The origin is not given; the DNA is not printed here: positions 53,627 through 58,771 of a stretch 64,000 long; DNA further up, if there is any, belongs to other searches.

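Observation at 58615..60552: Double-FecR protein with paired-cysteine motifs after each FecR block and a long unassigned C-terminal region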

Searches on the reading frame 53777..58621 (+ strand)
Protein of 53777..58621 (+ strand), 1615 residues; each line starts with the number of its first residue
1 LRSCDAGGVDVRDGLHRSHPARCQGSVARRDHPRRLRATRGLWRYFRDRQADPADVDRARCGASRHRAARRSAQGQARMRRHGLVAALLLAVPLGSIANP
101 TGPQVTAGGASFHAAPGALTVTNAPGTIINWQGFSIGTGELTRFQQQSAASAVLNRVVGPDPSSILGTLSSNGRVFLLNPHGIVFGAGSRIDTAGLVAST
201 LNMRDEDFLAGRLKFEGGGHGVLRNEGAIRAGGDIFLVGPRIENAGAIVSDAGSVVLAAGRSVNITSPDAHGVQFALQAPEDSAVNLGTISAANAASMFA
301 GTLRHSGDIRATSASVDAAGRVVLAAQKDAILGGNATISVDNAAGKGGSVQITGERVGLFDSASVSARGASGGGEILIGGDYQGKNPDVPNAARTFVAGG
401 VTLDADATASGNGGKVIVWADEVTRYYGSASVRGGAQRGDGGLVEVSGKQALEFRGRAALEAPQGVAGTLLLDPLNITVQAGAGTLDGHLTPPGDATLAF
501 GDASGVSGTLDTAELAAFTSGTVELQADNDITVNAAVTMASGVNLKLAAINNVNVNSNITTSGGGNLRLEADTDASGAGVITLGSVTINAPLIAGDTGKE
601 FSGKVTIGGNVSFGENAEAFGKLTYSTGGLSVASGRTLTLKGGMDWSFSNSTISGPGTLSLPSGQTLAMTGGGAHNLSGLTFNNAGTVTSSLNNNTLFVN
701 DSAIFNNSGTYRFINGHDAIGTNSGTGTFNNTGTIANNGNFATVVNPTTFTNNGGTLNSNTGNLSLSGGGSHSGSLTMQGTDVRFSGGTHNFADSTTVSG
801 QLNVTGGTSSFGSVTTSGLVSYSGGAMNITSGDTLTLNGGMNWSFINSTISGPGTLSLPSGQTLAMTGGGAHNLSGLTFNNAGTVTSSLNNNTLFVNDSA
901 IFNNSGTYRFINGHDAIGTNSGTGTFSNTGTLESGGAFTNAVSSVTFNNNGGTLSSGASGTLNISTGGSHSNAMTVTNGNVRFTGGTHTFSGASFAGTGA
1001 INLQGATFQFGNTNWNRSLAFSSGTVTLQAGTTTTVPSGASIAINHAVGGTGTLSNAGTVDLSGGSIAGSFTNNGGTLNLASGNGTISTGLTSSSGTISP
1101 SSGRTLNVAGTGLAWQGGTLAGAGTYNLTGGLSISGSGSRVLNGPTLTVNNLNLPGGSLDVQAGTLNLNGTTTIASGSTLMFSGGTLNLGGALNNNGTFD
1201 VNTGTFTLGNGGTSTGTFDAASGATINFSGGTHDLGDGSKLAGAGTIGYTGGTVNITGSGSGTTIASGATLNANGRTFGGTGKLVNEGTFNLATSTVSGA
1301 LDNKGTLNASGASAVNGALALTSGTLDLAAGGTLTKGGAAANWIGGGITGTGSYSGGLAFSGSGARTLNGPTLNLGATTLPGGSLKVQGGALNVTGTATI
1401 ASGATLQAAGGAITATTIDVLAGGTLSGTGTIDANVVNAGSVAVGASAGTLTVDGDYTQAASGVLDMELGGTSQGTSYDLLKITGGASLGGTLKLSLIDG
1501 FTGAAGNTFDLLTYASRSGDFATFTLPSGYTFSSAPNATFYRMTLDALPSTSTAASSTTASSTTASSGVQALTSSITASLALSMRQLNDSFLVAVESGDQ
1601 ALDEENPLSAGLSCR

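Call 3: search_protein_families(library=pfam, proteins=[window:53777-58621:+], max_evalue=0.01)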
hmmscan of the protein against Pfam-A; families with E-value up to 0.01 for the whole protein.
window:53777-58621:+ (1615 aa): 1 family
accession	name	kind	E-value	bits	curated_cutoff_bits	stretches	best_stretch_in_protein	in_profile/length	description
PF05860.19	TPS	-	5.5e-27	95.7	33.5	1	127-328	37-241/252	TPS secretion domain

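Call 6: search_protein_families(library=ncbifam, proteins=[window:53777-58621:+], max_evalue=0.01)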
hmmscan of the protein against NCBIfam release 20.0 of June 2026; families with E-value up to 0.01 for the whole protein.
window:53777-58621:+ (1615 aa): 1 family
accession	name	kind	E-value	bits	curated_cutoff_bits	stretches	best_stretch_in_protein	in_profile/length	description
TIGR01901.1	adhes_NPXG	domain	9.1e-21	73.6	29.1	1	129-202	2-77/79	filamentous hemagglutinin N-terminal domain-containing protein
